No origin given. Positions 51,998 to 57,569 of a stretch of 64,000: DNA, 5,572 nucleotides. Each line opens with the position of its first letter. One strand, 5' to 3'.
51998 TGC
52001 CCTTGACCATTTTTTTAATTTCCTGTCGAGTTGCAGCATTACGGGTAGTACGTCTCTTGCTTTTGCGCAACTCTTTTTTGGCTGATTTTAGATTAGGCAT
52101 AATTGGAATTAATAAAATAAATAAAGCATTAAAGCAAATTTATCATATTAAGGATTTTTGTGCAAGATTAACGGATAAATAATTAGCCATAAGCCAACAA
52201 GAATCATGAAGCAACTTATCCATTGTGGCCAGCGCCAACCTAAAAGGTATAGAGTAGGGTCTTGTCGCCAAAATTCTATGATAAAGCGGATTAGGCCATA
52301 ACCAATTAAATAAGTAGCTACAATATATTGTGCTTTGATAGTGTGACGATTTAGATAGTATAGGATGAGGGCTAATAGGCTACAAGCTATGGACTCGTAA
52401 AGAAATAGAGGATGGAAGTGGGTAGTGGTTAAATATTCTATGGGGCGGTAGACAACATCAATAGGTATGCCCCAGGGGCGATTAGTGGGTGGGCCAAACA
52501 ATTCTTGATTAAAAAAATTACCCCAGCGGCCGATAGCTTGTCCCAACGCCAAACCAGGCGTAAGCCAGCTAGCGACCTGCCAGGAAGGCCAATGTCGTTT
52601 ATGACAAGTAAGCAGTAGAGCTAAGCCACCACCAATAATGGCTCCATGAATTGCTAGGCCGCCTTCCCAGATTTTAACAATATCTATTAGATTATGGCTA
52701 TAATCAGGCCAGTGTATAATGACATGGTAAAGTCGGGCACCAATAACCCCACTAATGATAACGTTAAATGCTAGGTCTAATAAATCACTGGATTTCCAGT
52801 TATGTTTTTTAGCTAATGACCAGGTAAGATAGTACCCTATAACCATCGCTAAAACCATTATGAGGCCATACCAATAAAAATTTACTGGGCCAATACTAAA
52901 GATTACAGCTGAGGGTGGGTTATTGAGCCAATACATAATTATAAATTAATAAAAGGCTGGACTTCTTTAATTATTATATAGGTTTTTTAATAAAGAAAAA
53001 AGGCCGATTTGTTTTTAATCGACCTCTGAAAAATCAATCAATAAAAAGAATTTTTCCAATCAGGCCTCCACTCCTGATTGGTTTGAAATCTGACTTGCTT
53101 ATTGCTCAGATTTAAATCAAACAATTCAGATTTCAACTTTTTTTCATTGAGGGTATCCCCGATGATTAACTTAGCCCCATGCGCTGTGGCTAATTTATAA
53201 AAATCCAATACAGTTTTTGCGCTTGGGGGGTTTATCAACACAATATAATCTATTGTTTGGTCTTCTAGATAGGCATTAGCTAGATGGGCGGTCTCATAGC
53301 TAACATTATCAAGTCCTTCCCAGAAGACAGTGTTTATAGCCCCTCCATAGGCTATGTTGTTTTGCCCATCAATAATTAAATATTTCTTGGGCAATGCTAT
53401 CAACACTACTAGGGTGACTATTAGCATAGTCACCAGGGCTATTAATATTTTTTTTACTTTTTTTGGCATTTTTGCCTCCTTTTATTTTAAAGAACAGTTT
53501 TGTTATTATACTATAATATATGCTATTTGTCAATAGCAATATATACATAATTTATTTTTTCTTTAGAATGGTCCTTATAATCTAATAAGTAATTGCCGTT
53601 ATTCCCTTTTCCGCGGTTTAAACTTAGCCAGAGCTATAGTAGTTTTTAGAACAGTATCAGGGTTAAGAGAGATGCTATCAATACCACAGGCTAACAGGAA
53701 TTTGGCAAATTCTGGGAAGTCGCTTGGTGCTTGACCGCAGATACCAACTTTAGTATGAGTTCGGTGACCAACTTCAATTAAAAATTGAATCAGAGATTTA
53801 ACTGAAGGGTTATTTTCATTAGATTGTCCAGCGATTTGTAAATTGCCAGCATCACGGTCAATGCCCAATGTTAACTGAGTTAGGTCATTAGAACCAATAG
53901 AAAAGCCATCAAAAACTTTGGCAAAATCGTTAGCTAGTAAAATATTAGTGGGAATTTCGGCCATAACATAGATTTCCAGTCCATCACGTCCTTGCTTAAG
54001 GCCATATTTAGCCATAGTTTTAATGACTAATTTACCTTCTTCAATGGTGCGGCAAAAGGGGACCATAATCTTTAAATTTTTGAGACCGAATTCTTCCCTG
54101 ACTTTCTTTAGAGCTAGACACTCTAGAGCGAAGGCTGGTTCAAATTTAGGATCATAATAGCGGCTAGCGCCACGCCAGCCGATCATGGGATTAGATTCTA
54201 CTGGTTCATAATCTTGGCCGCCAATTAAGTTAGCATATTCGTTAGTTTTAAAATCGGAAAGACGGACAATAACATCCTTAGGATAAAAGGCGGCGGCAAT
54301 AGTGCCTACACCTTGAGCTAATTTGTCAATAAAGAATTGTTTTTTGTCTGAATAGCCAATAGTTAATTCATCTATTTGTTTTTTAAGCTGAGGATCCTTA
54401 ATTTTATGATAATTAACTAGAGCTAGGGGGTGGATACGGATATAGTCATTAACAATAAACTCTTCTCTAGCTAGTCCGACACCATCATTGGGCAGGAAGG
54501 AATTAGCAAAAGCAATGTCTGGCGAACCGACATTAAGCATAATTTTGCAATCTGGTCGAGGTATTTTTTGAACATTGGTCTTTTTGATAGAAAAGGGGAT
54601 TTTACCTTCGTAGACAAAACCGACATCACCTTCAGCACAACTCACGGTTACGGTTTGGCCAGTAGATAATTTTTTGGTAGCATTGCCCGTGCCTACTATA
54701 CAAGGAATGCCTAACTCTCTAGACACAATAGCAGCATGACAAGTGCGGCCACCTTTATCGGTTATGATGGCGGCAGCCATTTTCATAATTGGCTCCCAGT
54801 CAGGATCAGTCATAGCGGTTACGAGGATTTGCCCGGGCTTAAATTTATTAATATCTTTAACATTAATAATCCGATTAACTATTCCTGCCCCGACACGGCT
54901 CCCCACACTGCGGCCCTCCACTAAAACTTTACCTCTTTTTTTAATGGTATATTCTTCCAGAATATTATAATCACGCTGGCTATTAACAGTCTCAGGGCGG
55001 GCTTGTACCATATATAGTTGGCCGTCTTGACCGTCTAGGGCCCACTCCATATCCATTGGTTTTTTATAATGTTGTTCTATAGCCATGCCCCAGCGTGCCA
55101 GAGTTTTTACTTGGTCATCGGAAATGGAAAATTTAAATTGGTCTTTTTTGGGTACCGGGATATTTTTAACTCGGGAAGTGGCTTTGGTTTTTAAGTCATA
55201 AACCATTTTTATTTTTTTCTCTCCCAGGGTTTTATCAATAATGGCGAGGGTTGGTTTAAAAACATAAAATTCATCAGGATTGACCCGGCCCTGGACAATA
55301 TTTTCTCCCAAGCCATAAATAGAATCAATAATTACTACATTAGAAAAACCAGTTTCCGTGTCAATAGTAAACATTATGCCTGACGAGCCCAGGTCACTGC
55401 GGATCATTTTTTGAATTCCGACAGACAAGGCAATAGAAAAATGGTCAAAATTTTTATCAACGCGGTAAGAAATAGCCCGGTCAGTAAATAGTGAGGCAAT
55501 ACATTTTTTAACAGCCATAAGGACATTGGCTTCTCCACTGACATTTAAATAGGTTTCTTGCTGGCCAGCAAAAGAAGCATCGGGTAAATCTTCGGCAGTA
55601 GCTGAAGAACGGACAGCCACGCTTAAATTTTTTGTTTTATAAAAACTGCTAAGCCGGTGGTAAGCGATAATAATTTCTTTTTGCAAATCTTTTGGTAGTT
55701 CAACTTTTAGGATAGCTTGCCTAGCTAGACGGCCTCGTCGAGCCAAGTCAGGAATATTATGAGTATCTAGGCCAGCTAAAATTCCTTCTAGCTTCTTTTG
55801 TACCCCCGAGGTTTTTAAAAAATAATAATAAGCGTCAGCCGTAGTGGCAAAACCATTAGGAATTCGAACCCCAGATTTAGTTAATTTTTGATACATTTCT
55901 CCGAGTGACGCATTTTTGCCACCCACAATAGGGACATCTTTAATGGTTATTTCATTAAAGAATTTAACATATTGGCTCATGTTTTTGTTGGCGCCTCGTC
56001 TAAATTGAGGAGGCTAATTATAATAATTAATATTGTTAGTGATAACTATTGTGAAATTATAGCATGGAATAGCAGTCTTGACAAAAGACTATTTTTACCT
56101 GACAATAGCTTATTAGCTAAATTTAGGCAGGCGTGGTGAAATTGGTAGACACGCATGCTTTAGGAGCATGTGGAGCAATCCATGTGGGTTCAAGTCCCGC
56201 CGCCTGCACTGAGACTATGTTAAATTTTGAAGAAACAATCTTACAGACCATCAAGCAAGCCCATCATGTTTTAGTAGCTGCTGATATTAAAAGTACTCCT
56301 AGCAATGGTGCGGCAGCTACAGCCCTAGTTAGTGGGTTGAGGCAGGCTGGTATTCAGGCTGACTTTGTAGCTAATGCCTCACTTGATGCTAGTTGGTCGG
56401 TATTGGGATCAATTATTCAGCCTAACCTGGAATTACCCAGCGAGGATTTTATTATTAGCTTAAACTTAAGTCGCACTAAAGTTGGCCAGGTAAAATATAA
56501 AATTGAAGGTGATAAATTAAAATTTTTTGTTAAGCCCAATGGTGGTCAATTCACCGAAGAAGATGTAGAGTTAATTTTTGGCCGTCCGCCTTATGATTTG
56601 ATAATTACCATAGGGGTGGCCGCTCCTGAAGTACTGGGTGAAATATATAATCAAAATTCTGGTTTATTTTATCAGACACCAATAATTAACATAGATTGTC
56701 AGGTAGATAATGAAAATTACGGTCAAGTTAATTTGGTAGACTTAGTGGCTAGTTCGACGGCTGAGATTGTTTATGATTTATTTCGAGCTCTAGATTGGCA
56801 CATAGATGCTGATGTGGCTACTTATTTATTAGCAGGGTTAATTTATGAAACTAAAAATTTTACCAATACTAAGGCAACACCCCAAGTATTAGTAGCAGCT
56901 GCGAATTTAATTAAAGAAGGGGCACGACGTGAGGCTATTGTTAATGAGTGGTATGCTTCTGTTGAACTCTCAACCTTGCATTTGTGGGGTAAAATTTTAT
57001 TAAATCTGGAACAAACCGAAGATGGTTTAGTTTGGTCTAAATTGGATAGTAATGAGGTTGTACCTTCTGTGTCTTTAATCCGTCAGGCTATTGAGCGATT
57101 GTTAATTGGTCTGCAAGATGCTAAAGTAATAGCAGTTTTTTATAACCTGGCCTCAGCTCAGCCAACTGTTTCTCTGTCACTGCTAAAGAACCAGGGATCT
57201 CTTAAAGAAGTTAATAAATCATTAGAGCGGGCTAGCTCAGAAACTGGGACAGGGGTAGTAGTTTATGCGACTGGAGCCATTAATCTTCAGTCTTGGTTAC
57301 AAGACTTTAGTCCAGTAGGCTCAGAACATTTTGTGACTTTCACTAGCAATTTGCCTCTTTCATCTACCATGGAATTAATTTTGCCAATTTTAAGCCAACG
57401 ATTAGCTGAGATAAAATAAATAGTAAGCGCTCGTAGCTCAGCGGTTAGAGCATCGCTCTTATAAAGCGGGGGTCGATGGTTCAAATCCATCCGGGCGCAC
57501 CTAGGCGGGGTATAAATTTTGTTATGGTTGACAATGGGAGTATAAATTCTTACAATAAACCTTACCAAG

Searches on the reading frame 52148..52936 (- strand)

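Call 11: search_protein_families(library=pfam, proteins=[window:52148-52936:-], max_evalue=0.00001)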
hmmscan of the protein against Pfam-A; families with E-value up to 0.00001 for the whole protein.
window:52148-52936:- (262 aa): 1 family
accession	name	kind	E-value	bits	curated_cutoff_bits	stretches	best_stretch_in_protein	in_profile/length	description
PF01790.23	LGT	-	1.6e-71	240.9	24.9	1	11-254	2-240/240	Prolipoprotein diacylglyceryl transferase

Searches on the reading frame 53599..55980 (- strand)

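Call 11: search_protein_families(library=pfam, proteins=[window:53599-55980:-], max_evalue=0.00001)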
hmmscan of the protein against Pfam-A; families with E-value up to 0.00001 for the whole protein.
window:53599-55980:- (793 aa): 3 families
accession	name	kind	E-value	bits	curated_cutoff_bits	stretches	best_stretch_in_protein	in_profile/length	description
PF01326.24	PPDK_N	-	9.5e-125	416.7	27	1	17-338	2-317/328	Pyruvate phosphate dikinase, AMP/ATP-binding domain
PF02896.24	PEP-utilizers_C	-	6.2e-55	186.9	22.8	1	477-786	19-290/293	PEP-utilising enzyme, PEP-binding domain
PF00391.29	PEP-utilizers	-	2.4e-28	98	23.1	1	380-451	1-72/72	PEP-utilising enzyme, mobile domain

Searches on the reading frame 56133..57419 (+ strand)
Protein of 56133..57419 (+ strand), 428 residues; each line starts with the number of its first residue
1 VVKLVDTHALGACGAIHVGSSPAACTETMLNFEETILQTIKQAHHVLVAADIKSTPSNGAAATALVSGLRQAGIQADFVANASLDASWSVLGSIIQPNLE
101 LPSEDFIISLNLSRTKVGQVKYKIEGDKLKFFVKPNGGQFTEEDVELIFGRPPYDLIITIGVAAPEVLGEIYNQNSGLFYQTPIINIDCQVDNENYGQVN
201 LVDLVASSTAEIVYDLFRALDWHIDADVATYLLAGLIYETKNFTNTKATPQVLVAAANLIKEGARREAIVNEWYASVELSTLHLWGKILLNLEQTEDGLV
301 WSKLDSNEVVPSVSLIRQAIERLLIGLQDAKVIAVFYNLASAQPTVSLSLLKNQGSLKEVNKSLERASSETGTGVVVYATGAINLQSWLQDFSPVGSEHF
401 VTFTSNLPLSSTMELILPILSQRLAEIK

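Call 11: search_protein_families(library=pfam, proteins=[window:56133-57419:+], max_evalue=0.00001)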
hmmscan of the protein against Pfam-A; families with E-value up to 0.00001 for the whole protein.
window:56133-57419:+ (428 aa): 0 families

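Call 20: search_protein_families(library=pfam, proteins=[window:56133-57419:+], max_evalue=0.5)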
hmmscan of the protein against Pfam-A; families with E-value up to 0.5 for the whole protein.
window:56133-57419:+ (428 aa): 1 family
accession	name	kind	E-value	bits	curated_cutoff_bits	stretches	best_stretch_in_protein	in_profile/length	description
PF01368.27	DHH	-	0.014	16.1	28.1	1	98-235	40-124/125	DHH family, N-terminal domain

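Call 21: search_protein_families(library=ncbifam, proteins=[window:56133-57419:+], max_evalue=0.01)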
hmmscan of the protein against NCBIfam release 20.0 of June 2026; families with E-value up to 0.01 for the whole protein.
window:56133-57419:+ (428 aa): 1 family
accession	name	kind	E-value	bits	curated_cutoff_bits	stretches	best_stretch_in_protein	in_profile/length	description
NF053633.1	OlncasPapPhNrnA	equivalog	0.00012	21.2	350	1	197-309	121-231/317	bifunctional oligoribonuclease/PAP phosphatase NrnA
